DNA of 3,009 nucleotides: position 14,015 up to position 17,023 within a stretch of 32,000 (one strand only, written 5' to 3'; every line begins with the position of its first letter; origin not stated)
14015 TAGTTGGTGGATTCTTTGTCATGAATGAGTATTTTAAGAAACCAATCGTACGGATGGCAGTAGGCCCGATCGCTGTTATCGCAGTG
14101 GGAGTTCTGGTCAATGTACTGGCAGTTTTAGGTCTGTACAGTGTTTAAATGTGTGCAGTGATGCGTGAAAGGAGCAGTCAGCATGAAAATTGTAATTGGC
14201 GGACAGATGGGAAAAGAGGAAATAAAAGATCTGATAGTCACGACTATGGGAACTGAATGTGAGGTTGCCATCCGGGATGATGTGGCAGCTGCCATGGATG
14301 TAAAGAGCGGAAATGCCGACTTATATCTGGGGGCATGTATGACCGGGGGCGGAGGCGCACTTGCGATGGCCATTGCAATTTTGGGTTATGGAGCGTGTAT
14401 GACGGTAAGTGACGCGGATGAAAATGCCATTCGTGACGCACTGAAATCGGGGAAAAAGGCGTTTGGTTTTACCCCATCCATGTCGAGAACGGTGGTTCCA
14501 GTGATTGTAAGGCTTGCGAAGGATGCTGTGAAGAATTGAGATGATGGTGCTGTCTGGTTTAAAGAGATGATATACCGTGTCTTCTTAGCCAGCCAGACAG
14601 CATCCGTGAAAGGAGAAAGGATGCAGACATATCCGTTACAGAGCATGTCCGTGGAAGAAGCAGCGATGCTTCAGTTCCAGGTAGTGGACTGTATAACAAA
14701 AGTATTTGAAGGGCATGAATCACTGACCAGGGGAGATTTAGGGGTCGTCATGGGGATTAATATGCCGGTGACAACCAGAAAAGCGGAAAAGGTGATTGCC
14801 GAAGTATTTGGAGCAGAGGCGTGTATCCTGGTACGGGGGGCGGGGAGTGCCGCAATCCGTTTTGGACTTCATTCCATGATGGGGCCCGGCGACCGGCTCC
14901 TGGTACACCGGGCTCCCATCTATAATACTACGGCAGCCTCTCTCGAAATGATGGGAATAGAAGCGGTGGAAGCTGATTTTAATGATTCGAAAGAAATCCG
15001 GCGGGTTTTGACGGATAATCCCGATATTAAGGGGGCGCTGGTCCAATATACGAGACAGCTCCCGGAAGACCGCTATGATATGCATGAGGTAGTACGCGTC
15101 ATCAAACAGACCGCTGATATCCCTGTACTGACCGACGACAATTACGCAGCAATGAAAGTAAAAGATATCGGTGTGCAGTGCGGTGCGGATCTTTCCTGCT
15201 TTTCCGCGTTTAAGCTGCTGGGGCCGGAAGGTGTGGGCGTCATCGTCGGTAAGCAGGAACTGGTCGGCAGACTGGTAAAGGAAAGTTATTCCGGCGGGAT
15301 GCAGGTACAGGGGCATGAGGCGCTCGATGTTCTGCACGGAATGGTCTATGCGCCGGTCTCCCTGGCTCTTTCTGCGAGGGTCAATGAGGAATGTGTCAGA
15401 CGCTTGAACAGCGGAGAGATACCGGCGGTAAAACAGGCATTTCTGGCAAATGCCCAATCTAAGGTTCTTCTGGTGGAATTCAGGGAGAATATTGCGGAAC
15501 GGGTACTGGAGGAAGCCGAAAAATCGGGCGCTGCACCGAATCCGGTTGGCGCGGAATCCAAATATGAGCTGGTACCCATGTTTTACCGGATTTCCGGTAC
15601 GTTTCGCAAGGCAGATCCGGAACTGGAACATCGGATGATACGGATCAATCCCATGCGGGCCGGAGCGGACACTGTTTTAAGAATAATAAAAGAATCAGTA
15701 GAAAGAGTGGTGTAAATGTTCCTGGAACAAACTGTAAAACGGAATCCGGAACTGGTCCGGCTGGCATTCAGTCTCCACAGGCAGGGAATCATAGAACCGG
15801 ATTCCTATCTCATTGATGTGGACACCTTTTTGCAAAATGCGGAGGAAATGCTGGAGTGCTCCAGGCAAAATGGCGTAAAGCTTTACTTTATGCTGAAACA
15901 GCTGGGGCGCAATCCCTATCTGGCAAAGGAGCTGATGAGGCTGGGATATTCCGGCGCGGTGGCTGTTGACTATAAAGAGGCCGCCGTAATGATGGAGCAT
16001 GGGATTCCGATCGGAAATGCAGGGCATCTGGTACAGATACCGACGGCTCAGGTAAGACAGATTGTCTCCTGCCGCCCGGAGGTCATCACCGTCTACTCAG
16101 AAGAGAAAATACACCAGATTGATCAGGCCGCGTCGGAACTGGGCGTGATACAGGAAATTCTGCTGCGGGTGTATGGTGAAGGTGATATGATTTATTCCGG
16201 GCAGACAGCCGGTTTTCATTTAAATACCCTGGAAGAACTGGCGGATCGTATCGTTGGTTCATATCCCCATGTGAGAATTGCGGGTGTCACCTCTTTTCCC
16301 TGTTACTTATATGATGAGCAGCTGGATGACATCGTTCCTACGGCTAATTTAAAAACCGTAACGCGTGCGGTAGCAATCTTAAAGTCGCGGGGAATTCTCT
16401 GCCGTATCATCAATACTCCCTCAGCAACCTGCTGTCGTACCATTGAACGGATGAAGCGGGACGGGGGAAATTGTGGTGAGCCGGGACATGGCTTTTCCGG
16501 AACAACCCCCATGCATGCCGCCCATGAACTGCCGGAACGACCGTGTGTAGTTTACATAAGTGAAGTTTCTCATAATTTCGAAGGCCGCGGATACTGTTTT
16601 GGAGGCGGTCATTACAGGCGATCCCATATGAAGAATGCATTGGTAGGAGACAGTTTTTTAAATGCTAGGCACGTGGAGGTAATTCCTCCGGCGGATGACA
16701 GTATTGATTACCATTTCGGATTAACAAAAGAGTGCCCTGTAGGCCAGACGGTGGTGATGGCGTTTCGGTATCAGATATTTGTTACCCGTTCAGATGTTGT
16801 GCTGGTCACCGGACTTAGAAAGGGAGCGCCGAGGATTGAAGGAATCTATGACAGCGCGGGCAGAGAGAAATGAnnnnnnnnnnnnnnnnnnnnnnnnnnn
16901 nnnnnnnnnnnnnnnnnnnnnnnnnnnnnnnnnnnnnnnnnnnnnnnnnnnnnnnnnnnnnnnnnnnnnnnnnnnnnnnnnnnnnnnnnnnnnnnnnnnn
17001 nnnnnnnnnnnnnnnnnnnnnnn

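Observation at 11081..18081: Seven-gene yhfZ-Y-T-U-S-X-W-type cluster: a conserved metabolic system with no assigned substrate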

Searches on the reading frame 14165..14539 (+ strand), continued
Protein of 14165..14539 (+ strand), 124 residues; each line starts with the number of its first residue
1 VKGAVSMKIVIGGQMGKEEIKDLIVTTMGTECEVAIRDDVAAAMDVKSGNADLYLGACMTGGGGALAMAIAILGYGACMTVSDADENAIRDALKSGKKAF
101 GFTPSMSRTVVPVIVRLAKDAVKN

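Call 94: search_protein_families(library=pfam, proteins=[window:14183-14539:+], max_evalue=10)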
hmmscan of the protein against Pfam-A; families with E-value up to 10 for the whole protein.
window:14183-14539:+ (118 aa): 2 families
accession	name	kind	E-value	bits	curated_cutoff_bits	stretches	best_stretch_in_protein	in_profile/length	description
PF10941.13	DUF2620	-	3.8e-34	117.8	25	1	1-110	1-113/115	Protein of unknown function DUF2620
PF14272.11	Gly_rich_SFCGS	-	0.00042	20.8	27.3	1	2-97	2-96/114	Glycine-rich SFCGS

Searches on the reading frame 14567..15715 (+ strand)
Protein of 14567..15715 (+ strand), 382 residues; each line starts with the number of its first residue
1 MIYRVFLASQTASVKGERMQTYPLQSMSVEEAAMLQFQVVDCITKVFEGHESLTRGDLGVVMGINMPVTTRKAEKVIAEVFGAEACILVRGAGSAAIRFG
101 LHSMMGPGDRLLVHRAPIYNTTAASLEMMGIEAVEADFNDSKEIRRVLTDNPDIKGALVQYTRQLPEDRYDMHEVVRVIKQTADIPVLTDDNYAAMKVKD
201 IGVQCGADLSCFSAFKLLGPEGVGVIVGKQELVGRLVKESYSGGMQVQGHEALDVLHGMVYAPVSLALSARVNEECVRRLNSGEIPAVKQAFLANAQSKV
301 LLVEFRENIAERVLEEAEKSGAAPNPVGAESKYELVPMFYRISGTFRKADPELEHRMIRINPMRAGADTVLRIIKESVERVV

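Call 3: search_protein_families(library=pfam, proteins=[window:14567-15715:+], max_evalue=0.01)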
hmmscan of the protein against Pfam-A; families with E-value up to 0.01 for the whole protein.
window:14567-15715:+ (382 aa): 5 families
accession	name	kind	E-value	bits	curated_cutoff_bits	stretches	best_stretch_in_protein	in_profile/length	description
PF22475.2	YhfS-like_C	-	2.3e-45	153.6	27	1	274-374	1-101/101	YhfS-like, C-terminal domain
PF00266.25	Aminotran_5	-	6e-11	42.4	21.5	1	62-245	37-230/371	Aminotransferase class-V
PF01053.26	Cys_Met_Meta_PP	-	2.6e-09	36.6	27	1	69-259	53-245/381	Cys/Met metabolism PLP-dependent enzyme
PF03841.19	SelA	-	0.00019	21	22.8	1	203-239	200-236/367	L-seryl-tRNA selenium transferase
PF01276.26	OKR_DC_1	-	0.0016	17.7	27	1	71-116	69-114/417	Orn/Lys/Arg decarboxylase, major domain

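Call 4: search_protein_families(library=ncbifam, proteins=[window:14567-15715:+], max_evalue=0.01)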
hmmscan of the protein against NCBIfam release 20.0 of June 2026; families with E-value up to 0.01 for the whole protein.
window:14567-15715:+ (382 aa): 24 families
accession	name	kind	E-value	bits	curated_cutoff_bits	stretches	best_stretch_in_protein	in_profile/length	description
NF004627.0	PRK05968.1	subfamily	3.4e-11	42.7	508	1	68-289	63-286/389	hypothetical protein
NF005695.0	PRK07503.1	equivalog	8.6e-11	41.1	666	1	63-259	61-259/403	methionine gamma-lyase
TIGR01325.1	O_suc_HS_sulf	equivalog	1.1e-08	34.1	510.05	1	68-259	54-246/380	O-succinylhomoserine sulfhydrylase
NF006096.0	PRK08248.1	equivalog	5.4e-08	31.9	726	1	59-227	55-224/431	homocysteine synthase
TIGR01326.1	OAH_OAS_sulfhy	subfamily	1e-07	31.1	495.1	1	66-294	55-277/418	O-acetylhomoserine aminocarboxypropyltransferase/cysteine synthase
NF006097.0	PRK08249.1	equivalog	3.4e-07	29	600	1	59-260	57-259/402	cystathionine gamma-synthase family protein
TIGR01979.1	sufS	subfamily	8.5e-07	28.2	475.1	1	171-245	177-250/403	SufS family cysteine desulfurase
NF005758.0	PRK07582.1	equivalog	2.9e-06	26.3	440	1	69-218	57-200/372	cystathionine gamma-lyase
NF005870.0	PRK07810.1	equivalog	3.3e-06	25.8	618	1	77-293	82-301/406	O-succinylhomoserine sulfhydrylase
NF006004.0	PRK08134.1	equivalog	6e-06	25.2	636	1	86-264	81-255/433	O-acetylhomoserine aminocarboxypropyltransferase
NF008126.0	PRK10874.1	equivalog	8e-06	25.2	607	1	169-244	176-248/401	cysteine desulfurase CsdA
TIGR03576.1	pyridox_MJ0158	hypoth_equivalog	8.7e-06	25.1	304.45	1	169-250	151-238/346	TIGR03576 family pyridoxal phosphate-dependent enzyme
TIGR01324.1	cysta_beta_ly_B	equivalog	1.4e-05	24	365.9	1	43-266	25-249/377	cystathionine beta-lyase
NF005047.0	PRK06460.1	equivalog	1.5e-05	24.1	501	1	69-280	46-258/376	hypothetical protein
NF006791.0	PRK09295.1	equivalog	5.2e-05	22.5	661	1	172-245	183-255/406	cysteine desulfurase SufS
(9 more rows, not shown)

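Call 24: search_solved_structures(query=window:14621-15715:+, max_evalue=0.001)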
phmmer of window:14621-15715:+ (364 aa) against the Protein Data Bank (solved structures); distinct sequences matched with E-value up to 0.001: 5.
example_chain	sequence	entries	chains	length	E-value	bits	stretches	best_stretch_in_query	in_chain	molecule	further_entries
4j8l_A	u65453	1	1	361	3.5e-122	411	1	1-361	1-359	Uncharacterized protein YhfS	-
8odq_B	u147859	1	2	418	0.00022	23.8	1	186-246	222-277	Cysteine desulfurase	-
9ddd_A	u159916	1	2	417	0.00022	23.8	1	186-246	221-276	Probable cysteine desulfurase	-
8ovh_A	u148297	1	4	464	0.00035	23.1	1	51-263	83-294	Homocysteine/cysteine synthase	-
8d8s_A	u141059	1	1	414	0.00036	23.1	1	153-227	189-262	Cysteine desulfurase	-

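Call 77: search_solved_structures(query=A4, max_evalue=0.01)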
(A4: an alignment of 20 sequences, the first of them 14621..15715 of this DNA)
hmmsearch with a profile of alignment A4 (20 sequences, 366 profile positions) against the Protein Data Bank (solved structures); distinct sequences matched with E-value up to 0.01: 89 (the best 60 are shown).
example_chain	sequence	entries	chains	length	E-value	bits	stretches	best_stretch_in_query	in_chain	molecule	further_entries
4j8l_A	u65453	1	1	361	1.2e-169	567.5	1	1-362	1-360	Uncharacterized protein YhfS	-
5ijg_A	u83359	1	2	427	1.1e-10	44.5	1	44-241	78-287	Cys/Met metabolism pyridoxal-phosphate-dependent enzyme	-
5dx5_A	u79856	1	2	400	1.6e-10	43.9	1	45-265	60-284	Methionine gamma-lyase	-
9qm6_A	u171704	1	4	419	5.8e-10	42.1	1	44-273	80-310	L-methionine gamma-lyase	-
3ht4_A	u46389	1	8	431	4.2e-09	39.2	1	17-227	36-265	Aluminum resistance protein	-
7bqw_A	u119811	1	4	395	4.7e-09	39.1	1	44-270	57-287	L-methionine gamma-lyase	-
6lxu_A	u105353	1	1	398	4.8e-09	39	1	44-270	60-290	L-methionine gamma-lyase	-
8ztp_A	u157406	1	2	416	1.1e-07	34.6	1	100-228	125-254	cysteine desulfurase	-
8d8s_A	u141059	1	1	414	1.3e-07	34.3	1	87-225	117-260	Cysteine desulfurase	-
3hvy_A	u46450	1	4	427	1.5e-07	34.1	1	55-216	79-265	Cystathionine beta-lyase family protein, YNBB B.subtilis ortholog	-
1gc0_A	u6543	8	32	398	4.6e-07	32.5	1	65-220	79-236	METHIONINE GAMMA-LYASE | L-methionine gamma-lyase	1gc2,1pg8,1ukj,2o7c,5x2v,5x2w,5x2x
7f1p_A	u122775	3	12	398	4.6e-07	32.5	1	65-220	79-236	L-methionine gamma-lyase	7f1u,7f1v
6c9e_A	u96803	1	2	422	4.7e-07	32.5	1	20-227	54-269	Cysteine desulfurase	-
3vk2_A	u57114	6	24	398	5.5e-07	32.3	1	65-220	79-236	Methionine gamma-lyase | L-methionine gamma-lyase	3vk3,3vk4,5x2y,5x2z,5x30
3gwp_A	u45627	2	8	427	6.7e-07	32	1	54-218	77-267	carbon-sulfur lyase involved in aluminum resistance | Aluminum resistance protein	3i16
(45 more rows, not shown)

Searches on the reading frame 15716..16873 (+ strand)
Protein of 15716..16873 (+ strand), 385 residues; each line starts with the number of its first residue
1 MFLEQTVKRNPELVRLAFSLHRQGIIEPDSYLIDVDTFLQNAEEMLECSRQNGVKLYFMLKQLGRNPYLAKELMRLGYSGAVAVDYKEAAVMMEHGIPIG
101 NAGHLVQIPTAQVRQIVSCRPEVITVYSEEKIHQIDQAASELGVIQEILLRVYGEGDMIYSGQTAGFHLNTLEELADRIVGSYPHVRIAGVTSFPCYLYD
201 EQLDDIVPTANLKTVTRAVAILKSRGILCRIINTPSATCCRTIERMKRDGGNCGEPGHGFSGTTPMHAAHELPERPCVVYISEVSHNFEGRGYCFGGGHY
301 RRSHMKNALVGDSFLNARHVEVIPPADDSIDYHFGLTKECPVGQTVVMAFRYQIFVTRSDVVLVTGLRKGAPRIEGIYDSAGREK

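Call 3: search_protein_families(library=pfam, proteins=[window:15716-16873:+], max_evalue=0.01)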
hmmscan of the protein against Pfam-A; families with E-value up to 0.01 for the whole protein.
window:15716-16873:+ (385 aa): 2 families
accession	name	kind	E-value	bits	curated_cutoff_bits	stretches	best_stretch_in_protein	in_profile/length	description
PF21279.3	YhfX-like_C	-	1.3e-36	125.5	27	1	279-374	1-97/97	YhfX-like, C-terminal domain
PF01168.26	Ala_racemase_N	-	1.8e-11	44.7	24.1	1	33-263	1-218/220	Alanine racemase, N-terminal domain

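Call 4: search_protein_families(library=ncbifam, proteins=[window:15716-16873:+], max_evalue=0.01)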
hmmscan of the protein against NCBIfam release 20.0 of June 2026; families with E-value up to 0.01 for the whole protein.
window:15716-16873:+ (385 aa): 0 families

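Call 25: search_solved_structures(query=window:15716-16873:+, max_evalue=0.001)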
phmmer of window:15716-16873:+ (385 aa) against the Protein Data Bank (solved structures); distinct sequences matched with E-value up to 0.001: 1.
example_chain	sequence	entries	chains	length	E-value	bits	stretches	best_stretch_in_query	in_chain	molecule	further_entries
4kbx_A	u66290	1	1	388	1.3e-107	363.5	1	1-383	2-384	Uncharacterized protein YhfX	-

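Call 76: search_solved_structures(query=A3, max_evalue=1)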
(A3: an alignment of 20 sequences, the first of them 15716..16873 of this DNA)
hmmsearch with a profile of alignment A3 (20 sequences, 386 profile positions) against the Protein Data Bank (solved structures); distinct sequences matched with E-value up to 1: 11.
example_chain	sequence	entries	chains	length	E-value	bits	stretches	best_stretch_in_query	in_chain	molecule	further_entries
4kbx_A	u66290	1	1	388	5.3e-167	558.8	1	1-384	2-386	Uncharacterized protein YhfX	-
4luy_A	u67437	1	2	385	6.4e-05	25.2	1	85-233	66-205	Alanine racemase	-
4lus_A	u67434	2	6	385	6.6e-05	25.2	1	85-233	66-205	Alanine racemase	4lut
4v15_A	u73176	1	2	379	0.00037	22.7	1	30-231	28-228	D-THREONINE ALDOLASE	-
7dib_A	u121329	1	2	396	0.0012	21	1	30-152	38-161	D-threonine aldolase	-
4y2w_A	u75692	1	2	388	0.0014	20.8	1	35-286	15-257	Alanine racemase 1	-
6qkb_A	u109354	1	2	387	0.002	20.3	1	23-228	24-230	D-3-hydroxyaspartate aldolase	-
7ygf_A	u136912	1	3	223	0.003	19.7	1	110-200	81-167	Pyridoxal phosphate homeostasis protein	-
6kzw_A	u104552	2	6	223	0.0031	19.7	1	110-200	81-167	Pyridoxal phosphate homeostasis protein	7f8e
3cpg_A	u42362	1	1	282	0.005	19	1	104-201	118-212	Uncharacterized protein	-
7ol9_A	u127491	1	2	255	0.76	11.8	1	113-158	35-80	Nucleoid occlusion protein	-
